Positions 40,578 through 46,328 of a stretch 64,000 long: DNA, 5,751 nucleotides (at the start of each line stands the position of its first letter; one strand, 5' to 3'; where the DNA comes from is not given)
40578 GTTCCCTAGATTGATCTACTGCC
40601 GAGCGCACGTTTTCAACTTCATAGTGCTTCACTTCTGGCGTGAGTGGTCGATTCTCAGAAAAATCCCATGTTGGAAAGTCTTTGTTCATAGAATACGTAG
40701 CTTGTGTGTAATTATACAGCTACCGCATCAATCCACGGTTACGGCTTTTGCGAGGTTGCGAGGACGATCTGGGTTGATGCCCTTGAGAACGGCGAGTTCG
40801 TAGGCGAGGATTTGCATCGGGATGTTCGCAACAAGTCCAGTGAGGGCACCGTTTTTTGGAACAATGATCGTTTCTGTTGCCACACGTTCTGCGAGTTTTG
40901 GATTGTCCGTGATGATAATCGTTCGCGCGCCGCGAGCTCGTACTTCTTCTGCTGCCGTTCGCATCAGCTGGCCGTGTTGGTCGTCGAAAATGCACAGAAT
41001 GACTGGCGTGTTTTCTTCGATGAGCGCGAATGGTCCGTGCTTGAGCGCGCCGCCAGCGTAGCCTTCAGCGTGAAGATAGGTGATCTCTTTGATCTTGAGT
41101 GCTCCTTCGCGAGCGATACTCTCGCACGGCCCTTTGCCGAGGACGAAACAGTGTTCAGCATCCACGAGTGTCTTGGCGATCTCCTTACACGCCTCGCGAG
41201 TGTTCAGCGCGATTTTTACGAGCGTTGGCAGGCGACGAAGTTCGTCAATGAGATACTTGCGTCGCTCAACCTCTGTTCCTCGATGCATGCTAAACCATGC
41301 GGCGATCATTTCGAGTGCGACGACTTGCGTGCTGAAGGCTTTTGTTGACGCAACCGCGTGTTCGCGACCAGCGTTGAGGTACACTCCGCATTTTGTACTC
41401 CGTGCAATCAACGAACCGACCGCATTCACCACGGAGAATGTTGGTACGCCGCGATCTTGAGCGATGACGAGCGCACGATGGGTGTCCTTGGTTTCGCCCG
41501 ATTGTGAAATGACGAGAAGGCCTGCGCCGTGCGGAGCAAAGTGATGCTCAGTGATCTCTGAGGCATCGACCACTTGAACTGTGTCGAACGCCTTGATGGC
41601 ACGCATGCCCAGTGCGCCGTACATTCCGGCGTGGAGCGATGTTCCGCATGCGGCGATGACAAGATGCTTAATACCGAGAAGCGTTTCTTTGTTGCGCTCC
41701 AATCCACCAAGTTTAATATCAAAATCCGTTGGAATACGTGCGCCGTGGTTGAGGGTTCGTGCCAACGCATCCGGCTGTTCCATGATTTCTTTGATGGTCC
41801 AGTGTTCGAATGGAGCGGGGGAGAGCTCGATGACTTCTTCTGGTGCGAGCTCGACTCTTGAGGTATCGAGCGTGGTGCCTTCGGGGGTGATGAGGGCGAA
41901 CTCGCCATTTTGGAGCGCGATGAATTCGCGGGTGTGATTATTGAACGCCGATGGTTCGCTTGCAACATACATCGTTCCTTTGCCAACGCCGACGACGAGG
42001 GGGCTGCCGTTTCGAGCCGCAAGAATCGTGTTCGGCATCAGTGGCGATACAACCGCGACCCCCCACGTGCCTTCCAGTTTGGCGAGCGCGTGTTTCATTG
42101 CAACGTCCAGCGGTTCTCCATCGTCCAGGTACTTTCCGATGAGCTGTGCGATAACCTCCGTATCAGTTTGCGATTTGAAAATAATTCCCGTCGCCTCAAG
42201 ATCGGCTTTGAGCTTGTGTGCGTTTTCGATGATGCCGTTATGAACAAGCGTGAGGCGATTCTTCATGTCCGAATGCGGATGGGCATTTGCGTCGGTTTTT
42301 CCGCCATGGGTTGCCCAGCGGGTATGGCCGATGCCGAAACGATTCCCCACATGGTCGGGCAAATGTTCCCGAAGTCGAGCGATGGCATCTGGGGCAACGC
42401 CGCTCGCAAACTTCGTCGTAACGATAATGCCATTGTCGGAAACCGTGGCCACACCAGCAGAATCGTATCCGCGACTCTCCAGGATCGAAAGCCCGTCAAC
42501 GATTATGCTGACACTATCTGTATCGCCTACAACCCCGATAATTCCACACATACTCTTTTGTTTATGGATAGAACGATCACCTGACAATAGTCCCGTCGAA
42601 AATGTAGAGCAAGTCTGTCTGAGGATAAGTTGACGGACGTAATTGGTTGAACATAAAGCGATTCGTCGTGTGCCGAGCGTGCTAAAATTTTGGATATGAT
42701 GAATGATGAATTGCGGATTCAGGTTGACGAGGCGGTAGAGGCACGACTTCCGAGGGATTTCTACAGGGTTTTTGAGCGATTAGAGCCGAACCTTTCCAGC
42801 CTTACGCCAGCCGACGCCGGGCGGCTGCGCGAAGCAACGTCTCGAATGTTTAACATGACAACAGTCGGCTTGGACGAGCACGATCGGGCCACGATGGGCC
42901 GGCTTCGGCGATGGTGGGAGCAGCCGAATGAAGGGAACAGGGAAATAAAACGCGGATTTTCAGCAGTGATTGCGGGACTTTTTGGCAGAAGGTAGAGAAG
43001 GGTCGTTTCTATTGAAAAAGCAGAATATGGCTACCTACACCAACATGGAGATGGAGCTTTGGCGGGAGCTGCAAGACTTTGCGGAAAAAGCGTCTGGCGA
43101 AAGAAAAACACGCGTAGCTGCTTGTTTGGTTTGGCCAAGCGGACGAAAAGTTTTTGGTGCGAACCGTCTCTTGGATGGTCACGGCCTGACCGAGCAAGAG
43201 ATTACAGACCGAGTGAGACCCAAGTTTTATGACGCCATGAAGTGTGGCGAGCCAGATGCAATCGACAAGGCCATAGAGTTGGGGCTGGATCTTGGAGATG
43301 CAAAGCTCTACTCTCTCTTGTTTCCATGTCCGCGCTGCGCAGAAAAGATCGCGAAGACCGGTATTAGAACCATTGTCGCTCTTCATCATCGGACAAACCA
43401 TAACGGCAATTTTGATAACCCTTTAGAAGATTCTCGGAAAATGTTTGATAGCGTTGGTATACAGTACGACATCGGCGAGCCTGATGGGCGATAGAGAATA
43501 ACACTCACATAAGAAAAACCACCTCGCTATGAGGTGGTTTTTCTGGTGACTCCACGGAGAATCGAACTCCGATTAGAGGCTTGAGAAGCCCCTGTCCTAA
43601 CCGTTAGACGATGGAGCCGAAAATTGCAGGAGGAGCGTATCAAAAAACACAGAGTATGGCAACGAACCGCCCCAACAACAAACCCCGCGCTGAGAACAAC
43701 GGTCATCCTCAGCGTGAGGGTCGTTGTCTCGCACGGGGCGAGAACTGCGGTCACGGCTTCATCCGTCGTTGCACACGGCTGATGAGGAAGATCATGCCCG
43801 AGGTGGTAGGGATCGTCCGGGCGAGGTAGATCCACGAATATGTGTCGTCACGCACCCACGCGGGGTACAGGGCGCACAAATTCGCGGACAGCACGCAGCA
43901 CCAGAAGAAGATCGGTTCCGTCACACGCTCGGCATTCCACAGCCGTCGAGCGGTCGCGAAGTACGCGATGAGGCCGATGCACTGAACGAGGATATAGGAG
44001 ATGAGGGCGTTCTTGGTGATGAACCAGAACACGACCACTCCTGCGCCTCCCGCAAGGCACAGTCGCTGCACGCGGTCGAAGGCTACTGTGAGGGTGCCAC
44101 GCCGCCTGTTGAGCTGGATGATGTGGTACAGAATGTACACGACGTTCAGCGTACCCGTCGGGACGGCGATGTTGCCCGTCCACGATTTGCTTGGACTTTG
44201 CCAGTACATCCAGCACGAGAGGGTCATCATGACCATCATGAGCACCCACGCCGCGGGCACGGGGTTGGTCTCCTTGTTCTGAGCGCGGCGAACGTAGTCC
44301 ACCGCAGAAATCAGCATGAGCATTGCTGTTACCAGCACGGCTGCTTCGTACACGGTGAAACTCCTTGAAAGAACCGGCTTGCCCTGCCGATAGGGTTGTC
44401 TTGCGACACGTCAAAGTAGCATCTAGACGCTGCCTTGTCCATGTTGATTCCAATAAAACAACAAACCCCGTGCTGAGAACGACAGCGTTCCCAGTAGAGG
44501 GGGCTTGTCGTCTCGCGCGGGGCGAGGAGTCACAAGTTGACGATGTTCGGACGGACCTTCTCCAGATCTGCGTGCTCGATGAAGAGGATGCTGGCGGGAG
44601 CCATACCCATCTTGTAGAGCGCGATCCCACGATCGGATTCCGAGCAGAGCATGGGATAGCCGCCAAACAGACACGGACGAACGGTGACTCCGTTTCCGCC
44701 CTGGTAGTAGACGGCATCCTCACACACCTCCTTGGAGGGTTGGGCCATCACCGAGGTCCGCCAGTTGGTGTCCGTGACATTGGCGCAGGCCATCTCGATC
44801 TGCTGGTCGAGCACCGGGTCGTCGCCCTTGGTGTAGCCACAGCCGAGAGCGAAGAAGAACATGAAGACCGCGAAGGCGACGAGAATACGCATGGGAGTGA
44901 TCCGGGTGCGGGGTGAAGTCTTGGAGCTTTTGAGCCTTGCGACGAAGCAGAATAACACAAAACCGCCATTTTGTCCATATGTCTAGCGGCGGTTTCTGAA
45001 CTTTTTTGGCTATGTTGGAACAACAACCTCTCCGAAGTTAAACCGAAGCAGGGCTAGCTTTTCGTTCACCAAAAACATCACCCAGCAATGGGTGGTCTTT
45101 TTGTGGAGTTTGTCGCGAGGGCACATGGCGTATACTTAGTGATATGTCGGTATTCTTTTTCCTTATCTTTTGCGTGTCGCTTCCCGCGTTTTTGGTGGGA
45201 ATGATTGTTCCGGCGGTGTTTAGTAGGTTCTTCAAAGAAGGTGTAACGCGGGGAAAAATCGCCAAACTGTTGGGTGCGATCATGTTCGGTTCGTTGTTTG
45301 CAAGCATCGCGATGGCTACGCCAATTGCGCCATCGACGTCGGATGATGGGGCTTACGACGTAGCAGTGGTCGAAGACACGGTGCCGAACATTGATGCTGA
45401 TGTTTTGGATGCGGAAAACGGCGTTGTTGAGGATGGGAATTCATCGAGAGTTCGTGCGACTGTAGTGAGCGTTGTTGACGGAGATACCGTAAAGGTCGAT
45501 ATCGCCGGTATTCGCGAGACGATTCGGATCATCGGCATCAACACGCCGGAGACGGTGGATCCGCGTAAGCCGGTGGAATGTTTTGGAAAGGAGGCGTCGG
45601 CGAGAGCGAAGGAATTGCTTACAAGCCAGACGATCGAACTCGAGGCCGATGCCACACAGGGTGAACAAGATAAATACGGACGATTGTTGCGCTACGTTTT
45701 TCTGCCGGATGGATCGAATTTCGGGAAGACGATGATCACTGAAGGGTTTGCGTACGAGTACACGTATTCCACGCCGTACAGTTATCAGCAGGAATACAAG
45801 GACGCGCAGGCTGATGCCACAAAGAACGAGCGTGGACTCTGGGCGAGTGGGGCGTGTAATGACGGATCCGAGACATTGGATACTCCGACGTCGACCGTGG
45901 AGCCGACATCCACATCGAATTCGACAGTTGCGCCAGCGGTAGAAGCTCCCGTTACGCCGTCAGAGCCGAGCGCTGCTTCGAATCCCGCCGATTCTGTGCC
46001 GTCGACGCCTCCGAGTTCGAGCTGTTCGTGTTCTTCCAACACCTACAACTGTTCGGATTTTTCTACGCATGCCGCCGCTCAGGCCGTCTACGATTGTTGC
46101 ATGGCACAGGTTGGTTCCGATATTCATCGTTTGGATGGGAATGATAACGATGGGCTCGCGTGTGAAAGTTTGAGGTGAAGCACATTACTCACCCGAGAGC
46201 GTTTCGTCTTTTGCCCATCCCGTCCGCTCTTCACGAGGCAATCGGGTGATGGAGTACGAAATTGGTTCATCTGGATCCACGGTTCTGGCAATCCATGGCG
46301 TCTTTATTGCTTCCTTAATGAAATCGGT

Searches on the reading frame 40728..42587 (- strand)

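Call 32: search_protein_families(library=pfam, proteins=[window:40728-42587:-], max_evalue=0.001)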
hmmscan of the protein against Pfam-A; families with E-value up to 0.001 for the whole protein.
window:40728-42587:- (619 aa): 3 families
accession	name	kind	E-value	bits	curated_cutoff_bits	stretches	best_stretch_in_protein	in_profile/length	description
PF01380.27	SIS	-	2.6e-41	140.9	25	2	474-601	2-130/131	SIS domain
PF13522.11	GATase_6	-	1.9e-21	76.9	27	1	80-211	8-130/130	Glutamine amidotransferase domain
PF13537.11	GATase_7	-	6.3e-15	55.7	25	1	96-216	7-122/123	Glutamine amidotransferase domain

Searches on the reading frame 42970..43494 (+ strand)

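Call 32: search_protein_families(library=pfam, proteins=[window:42970-43494:+], max_evalue=0.001)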
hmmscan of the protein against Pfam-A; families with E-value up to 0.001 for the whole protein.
window:42970-43494:+ (174 aa): 2 families
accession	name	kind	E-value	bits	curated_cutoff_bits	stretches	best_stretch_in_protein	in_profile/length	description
PF00383.29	dCMP_cyt_deam_1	-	3.8e-11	43.2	25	1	29-137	6-100/102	Cytidine and deoxycytidylate deaminase zinc-binding region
PF14437.12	MafB19-deam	-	1.9e-05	25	27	1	29-137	5-99/142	MafB19-like deaminase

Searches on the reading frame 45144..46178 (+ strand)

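Call 32: search_protein_families(library=pfam, proteins=[window:45144-46178:+], max_evalue=0.001)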
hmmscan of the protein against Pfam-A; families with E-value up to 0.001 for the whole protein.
window:45144-46178:+ (344 aa): 1 family
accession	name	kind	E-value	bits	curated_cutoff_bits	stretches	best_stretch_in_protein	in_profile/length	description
PF00565.23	SNase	-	1e-22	81.1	21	1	126-234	1-106/107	Staphylococcal nuclease homologue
